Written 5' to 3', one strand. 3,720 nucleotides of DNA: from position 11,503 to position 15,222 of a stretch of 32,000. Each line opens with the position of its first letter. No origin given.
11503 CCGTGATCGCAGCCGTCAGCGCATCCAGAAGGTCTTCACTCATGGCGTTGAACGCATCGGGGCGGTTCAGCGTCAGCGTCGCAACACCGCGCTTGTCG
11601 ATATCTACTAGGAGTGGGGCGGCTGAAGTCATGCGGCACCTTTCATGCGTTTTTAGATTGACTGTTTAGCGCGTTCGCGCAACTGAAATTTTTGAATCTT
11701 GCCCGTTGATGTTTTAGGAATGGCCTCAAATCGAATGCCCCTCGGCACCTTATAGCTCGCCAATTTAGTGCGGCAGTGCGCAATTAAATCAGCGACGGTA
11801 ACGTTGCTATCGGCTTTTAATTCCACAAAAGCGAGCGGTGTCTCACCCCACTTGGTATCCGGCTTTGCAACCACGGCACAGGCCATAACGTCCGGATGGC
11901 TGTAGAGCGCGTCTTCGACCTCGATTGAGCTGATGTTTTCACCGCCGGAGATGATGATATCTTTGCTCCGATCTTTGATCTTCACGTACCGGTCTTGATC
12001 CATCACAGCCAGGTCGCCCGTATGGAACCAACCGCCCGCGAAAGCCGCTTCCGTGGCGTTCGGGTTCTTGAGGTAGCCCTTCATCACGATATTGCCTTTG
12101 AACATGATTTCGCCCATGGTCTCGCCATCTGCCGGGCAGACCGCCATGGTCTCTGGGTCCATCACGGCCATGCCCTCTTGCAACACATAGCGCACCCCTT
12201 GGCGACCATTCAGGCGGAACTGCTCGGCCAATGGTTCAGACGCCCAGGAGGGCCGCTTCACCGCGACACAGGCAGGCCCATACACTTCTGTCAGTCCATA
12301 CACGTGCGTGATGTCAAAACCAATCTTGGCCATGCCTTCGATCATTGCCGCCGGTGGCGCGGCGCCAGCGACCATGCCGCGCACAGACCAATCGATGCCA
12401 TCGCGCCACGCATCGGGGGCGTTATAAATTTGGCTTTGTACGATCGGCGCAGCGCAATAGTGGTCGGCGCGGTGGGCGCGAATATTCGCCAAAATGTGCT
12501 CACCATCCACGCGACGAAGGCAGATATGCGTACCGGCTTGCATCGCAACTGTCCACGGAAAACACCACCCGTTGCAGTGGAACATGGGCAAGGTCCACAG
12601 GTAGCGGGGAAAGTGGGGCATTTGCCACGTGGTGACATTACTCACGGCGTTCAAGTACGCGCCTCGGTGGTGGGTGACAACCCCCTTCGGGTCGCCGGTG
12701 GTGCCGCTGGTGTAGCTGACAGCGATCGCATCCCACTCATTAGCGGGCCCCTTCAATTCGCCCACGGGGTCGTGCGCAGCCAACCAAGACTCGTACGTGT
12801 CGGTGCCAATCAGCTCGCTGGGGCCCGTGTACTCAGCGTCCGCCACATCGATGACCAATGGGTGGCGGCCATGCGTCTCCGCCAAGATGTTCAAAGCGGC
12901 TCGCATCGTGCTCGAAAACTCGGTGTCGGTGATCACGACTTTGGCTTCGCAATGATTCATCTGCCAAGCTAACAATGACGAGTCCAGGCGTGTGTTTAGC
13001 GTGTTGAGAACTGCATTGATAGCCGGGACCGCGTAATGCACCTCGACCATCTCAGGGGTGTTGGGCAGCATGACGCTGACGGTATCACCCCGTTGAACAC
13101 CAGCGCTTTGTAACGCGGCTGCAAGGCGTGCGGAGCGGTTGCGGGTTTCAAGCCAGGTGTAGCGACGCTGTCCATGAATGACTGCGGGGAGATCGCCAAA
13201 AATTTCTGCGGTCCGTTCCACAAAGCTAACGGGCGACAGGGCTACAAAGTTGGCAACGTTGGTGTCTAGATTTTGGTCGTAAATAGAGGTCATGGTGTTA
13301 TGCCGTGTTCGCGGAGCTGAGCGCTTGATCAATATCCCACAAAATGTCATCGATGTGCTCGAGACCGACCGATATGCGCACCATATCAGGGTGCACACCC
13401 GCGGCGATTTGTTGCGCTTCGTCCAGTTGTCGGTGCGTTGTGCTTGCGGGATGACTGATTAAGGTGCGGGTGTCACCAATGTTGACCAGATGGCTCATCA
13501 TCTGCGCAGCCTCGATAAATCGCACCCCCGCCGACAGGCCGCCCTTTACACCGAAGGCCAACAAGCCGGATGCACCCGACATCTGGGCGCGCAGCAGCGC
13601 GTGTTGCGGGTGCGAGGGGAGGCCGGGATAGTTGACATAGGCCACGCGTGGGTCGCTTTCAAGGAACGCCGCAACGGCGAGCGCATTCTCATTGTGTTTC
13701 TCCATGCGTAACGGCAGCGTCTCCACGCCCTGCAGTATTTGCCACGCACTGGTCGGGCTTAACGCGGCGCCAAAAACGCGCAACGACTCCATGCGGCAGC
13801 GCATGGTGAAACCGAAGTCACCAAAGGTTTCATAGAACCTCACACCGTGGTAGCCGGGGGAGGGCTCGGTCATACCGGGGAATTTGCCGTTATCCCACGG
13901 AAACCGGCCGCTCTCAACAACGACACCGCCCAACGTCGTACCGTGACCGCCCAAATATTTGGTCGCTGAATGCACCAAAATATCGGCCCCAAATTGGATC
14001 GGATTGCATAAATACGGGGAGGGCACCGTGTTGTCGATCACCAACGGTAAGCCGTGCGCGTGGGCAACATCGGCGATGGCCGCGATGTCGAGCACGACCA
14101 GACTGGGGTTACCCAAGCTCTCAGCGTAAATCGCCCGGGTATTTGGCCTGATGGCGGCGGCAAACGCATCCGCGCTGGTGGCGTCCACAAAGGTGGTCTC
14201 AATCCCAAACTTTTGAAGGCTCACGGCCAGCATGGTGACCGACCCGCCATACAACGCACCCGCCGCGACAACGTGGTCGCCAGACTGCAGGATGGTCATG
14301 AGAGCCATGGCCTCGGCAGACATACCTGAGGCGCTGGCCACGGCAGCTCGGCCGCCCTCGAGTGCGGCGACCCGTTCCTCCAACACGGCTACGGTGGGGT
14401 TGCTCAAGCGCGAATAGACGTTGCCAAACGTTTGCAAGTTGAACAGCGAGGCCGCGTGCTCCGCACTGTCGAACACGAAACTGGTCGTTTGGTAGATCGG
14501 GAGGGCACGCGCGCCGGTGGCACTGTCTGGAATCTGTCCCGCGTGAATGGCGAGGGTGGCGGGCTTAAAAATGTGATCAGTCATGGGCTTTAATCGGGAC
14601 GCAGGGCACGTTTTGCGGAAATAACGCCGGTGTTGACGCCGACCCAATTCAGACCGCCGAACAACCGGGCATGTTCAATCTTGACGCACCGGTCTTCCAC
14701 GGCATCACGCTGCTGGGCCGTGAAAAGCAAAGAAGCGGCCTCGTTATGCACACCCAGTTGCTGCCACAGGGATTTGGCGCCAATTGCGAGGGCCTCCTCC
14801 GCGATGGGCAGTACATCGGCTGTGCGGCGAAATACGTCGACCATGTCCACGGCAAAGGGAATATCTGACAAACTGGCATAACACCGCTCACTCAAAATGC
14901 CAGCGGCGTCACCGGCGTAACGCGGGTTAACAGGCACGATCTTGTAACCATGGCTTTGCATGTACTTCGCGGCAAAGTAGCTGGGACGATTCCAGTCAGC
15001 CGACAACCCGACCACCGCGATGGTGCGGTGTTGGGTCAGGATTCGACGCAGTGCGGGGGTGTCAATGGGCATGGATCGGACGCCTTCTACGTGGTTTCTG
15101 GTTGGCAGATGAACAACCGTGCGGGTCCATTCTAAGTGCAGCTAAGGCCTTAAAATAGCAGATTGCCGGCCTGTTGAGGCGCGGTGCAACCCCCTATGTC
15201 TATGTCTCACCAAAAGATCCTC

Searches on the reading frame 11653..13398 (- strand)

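Call 8: search_protein_families(library=pfam, proteins=[window:11653-13398:-], max_evalue=0.01)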
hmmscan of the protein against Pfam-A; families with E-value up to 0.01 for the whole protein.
window:11653-13398:- (581 aa): 2 families
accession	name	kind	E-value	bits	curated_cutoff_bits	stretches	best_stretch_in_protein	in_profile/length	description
PF00501.34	AMP-binding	-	2e-70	238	29.9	1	61-443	2-384/384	AMP-binding enzyme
PF13193.12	AMP-binding_C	-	2.3e-20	73.7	24.5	1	493-567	1-76/76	AMP-binding enzyme C-terminal domain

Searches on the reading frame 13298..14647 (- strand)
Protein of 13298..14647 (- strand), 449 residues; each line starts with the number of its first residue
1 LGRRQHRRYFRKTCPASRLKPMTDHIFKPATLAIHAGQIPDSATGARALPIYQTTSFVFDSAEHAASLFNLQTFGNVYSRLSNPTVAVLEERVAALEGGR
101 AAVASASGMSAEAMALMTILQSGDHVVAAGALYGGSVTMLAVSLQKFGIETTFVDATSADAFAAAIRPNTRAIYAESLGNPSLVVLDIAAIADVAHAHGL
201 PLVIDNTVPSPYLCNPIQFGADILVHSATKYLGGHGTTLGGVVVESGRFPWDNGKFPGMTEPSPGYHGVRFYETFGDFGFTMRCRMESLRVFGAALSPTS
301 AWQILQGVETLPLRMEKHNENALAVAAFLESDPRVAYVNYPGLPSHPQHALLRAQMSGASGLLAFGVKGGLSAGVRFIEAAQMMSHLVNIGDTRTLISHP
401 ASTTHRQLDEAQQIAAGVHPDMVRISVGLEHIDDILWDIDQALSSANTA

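Call 8: search_protein_families(library=pfam, proteins=[window:13298-14647:-], max_evalue=0.01)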
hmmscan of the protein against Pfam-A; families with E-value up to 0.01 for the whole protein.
window:13298-14647:- (449 aa): 4 families
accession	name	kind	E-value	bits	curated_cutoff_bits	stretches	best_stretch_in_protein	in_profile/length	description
PF01053.26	Cys_Met_Meta_PP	-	1.3e-137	458.9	27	1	30-443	1-380/381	Cys/Met metabolism PLP-dependent enzyme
PF01041.23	DegT_DnrJ_EryC1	-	7.9e-07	29.1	19.8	1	83-205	23-145/360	DegT/DnrJ/EryC1/StrS aminotransferase family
PF01212.27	Beta_elim_lyase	-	2.3e-05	24.3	27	1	83-206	31-169/288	Beta-eliminating lyase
PF00266.25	Aminotran_5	-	0.00019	20.9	21.5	1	148-238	113-209/371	Aminotransferase class-V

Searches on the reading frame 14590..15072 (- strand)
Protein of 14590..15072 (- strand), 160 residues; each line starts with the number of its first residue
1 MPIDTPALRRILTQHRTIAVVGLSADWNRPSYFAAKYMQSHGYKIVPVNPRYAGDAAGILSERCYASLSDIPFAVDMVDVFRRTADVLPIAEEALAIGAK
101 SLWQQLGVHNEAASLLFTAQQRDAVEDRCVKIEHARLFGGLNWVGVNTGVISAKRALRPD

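Call 8: search_protein_families(library=pfam, proteins=[window:14590-15072:-], max_evalue=0.01)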
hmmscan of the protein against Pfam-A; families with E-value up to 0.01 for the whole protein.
window:14590-15072:- (160 aa): 1 family
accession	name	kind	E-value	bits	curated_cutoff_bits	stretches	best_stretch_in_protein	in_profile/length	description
PF13380.12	CoA_binding_2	-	7.5e-35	120.3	22.8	1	16-134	1-115/116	CoA binding domain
